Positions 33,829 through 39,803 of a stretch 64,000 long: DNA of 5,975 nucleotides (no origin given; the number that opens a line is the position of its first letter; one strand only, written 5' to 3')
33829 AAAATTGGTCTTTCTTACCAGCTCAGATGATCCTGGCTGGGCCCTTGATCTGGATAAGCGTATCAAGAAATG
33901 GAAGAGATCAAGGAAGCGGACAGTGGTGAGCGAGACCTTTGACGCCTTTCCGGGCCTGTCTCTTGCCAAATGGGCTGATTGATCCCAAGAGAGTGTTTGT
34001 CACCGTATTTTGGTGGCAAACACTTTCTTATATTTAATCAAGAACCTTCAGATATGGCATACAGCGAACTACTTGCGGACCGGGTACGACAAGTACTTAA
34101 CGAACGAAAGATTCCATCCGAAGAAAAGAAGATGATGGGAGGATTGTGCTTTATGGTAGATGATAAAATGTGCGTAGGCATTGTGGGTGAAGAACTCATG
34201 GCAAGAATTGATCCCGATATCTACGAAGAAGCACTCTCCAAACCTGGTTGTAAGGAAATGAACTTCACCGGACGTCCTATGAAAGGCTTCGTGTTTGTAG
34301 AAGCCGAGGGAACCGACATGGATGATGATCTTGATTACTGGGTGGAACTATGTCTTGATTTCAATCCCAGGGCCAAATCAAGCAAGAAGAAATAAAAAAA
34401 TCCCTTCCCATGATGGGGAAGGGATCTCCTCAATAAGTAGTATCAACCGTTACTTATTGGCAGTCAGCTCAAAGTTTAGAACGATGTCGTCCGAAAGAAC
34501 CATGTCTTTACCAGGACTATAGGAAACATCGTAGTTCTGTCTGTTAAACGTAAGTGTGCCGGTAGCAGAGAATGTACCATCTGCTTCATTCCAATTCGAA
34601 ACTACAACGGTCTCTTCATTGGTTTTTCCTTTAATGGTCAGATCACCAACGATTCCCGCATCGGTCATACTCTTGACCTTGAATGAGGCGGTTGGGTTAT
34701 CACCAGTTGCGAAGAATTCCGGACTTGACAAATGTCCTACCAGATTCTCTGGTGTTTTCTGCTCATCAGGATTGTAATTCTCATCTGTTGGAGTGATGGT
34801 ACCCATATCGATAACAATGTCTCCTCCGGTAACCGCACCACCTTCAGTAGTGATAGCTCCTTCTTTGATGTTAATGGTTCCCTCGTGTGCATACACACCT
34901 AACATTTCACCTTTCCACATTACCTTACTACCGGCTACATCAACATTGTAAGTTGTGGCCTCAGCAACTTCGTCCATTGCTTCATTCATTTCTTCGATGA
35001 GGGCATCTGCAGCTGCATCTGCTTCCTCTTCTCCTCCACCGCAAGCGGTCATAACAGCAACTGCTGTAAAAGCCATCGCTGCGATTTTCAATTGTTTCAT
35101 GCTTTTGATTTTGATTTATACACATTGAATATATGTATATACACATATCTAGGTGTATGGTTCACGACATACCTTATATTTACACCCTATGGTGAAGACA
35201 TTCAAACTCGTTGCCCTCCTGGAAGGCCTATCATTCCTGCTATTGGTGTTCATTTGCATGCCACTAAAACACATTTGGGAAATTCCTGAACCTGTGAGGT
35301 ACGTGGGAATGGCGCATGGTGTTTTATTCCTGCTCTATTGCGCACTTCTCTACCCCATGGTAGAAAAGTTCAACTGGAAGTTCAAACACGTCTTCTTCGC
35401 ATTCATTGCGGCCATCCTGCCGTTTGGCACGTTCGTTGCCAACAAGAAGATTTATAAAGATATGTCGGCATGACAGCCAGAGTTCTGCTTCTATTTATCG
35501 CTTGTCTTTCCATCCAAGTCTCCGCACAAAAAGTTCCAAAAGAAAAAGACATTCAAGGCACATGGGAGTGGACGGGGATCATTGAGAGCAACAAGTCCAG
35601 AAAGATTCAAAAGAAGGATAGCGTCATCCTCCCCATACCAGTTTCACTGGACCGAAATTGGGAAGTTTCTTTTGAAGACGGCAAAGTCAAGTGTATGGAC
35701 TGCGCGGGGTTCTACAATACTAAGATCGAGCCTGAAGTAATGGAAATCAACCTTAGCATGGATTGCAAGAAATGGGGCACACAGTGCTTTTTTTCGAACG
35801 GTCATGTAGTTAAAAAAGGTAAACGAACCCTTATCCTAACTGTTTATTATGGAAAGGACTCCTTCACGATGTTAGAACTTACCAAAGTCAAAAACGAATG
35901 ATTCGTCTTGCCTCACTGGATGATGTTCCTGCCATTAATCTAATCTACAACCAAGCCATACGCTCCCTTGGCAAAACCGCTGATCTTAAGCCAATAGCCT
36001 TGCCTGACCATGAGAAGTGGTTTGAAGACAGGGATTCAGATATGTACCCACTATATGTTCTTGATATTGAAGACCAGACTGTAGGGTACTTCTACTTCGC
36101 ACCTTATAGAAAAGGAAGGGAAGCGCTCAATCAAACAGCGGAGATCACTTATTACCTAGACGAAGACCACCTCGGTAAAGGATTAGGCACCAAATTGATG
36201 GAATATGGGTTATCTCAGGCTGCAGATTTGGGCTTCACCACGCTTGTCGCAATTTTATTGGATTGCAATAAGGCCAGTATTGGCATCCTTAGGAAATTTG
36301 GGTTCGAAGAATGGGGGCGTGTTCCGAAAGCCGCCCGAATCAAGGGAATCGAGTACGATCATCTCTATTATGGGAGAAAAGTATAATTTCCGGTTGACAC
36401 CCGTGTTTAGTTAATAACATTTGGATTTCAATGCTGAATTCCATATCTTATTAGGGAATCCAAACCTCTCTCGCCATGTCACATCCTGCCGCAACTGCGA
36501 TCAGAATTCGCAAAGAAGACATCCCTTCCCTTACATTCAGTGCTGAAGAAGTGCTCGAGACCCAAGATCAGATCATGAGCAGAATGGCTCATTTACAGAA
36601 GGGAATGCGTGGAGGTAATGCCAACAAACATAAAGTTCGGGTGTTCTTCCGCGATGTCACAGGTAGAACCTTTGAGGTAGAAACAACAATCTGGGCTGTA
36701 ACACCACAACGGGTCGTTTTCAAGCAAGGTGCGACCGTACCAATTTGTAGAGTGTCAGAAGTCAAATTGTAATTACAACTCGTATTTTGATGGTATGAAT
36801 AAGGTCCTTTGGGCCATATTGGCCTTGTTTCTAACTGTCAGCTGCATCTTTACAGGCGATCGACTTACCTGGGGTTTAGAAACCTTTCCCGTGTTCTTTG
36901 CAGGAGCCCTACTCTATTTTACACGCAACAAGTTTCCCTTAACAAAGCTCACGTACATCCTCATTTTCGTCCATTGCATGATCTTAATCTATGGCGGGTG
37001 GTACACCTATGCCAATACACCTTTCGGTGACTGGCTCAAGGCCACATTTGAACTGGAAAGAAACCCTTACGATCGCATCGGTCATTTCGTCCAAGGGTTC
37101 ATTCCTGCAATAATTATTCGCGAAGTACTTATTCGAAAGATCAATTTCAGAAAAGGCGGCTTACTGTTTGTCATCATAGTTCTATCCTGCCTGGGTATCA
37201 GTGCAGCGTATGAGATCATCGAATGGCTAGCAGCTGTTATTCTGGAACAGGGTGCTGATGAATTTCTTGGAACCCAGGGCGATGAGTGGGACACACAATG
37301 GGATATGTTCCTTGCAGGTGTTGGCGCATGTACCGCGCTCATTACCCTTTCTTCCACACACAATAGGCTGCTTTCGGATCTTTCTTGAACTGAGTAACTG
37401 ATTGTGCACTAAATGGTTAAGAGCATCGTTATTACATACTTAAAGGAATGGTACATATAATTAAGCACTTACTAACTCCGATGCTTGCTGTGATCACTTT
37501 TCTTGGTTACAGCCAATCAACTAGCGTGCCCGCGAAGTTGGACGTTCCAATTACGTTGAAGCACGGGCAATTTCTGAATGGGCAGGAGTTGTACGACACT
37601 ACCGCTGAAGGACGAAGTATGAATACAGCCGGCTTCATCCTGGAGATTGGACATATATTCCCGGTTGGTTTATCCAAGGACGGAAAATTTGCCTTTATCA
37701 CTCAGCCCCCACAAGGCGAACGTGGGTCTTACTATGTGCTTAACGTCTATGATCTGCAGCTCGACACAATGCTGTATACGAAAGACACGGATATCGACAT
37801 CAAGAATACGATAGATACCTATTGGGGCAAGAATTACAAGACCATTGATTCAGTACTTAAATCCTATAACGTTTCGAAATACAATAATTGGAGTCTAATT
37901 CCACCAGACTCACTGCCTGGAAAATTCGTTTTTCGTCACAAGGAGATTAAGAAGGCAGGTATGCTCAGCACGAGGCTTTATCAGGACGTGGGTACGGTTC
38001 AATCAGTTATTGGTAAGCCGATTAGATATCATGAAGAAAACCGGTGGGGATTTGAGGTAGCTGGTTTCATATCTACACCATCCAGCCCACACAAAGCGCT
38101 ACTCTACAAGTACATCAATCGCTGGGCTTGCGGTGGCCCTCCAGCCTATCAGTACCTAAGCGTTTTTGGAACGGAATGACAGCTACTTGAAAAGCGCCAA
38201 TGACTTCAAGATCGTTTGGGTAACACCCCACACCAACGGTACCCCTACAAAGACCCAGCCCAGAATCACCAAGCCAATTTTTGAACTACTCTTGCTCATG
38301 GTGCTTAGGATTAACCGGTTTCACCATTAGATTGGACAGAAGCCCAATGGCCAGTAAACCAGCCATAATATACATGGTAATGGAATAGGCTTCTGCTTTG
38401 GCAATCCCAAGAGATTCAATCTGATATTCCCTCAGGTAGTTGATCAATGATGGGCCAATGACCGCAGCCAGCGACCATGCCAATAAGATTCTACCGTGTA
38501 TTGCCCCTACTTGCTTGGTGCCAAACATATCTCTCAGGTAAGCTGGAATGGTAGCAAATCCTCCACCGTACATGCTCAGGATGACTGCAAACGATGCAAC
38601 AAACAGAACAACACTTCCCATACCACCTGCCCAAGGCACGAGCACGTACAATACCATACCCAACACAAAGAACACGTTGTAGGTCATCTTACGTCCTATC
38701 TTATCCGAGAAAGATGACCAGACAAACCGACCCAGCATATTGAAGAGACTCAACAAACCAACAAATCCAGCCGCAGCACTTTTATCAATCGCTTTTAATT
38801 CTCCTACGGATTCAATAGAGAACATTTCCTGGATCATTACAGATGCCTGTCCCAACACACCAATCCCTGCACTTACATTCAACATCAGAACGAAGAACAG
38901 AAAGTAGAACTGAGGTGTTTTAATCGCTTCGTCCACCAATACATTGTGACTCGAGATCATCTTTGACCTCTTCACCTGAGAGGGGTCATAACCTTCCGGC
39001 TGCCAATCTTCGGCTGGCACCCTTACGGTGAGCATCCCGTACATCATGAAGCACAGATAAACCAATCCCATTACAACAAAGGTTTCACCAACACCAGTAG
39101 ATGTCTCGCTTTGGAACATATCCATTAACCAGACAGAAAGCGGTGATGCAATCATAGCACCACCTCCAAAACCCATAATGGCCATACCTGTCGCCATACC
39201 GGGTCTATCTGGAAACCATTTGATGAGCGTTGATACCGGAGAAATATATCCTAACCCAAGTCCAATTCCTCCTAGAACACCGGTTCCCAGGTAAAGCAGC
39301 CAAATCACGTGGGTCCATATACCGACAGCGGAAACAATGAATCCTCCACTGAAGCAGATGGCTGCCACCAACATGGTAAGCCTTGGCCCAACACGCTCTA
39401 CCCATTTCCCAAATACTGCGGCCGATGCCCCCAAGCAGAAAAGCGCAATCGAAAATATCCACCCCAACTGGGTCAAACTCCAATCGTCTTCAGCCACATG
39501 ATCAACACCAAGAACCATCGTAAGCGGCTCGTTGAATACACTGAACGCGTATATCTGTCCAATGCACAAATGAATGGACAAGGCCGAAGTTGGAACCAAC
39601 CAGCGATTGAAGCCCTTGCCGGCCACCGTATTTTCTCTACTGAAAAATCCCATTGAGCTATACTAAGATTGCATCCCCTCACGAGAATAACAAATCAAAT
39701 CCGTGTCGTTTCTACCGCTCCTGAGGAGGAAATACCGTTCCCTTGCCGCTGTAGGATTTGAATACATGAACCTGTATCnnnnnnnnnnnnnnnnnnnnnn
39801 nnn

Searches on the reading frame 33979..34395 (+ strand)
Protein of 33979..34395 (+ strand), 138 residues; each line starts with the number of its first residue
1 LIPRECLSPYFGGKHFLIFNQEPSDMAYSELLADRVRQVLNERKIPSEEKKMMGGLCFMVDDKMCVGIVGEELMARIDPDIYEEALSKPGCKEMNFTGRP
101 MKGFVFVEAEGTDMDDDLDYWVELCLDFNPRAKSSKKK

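Call 46: search_protein_families(library=pfam, proteins=[window:33979-34395:+])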
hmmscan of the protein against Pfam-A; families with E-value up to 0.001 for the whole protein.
window:33979-34395:+ (138 aa): 1 family
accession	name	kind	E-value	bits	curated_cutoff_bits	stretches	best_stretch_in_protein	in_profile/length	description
PF04993.18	TfoX_N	-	6.5e-15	55.5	30.1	1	48-128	10-90/91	TfoX N-terminal domain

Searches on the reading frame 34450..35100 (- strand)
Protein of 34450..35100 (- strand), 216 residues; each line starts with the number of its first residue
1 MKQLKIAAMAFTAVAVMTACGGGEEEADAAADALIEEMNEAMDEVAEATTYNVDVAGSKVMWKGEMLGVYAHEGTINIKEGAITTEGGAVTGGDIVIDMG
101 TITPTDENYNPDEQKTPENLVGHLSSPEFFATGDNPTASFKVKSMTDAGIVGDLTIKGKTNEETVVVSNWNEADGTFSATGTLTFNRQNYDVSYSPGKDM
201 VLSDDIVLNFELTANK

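Call 46: search_protein_families(library=pfam, proteins=[window:34450-35100:-])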
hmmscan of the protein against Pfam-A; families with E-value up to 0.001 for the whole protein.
window:34450-35100:- (216 aa): 1 family
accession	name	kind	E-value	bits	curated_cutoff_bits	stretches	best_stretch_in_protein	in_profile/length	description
PF04264.18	YceI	-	9e-22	78.5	23.7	1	51-214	1-150/150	YceI-like domain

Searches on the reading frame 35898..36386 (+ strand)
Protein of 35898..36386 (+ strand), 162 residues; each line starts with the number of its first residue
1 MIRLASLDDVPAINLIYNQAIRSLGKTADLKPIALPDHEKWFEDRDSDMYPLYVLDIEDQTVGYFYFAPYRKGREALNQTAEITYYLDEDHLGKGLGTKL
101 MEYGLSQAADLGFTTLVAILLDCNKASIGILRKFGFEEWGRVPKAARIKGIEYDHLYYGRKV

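Call 46: search_protein_families(library=pfam, proteins=[window:35898-36386:+])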
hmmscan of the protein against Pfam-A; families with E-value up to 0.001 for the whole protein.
window:35898-36386:+ (162 aa): 4 families
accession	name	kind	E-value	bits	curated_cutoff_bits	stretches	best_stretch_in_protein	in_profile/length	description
PF00583.31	Acetyltransf_1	-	5.9e-13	49.6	20.7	1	36-136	22-116/116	Acetyltransferase (GNAT) family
PF13302.13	Acetyltransf_3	-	5.4e-11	43.8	25.4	1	2-137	4-138/138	Acetyltransferase (GNAT) domain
PF13420.13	Acetyltransf_4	-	1.2e-09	38.8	24.3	1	2-156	1-154/155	Acetyltransferase (GNAT) domain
PF13508.13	Acetyltransf_7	-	4.6e-07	30.6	27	1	52-138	5-84/84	Acetyltransferase (GNAT) domain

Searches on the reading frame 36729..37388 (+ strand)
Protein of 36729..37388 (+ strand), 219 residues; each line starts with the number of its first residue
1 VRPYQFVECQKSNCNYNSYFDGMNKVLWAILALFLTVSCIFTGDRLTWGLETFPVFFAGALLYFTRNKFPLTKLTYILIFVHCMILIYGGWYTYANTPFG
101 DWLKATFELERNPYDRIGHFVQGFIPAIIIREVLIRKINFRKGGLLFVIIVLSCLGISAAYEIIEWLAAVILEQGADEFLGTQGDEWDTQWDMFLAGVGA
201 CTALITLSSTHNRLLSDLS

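Call 46: search_protein_families(library=pfam, proteins=[window:36729-37388:+])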
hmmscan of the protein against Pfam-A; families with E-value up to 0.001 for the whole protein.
window:36729-37388:+ (219 aa): 1 family
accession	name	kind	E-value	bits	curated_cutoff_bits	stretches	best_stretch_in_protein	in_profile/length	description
PF09997.14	DUF2238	-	2.2e-55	186.8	26.4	1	60-196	5-140/140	Predicted membrane protein (DUF2238)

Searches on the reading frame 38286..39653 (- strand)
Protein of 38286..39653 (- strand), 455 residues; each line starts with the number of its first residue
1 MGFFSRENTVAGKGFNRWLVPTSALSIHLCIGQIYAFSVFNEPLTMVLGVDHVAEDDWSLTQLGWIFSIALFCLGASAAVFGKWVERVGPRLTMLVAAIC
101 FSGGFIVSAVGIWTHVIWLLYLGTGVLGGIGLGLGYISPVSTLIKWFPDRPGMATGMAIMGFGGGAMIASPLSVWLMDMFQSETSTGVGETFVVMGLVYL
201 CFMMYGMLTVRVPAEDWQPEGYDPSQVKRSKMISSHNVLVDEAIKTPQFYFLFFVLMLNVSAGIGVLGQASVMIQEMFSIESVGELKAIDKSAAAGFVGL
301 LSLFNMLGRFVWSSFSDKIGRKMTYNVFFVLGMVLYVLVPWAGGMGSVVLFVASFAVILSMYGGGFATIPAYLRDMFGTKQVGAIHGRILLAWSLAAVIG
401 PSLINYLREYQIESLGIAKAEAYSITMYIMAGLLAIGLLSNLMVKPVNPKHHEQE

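Call 46: search_protein_families(library=pfam, proteins=[window:38286-39653:-])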
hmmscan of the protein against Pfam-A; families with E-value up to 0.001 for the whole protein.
window:38286-39653:- (455 aa): 1 family
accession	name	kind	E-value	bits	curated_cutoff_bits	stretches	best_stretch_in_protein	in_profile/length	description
PF07690.21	MFS_1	-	1.9e-40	139.3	33.4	2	43-401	13-347/347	Major Facilitator Superfamily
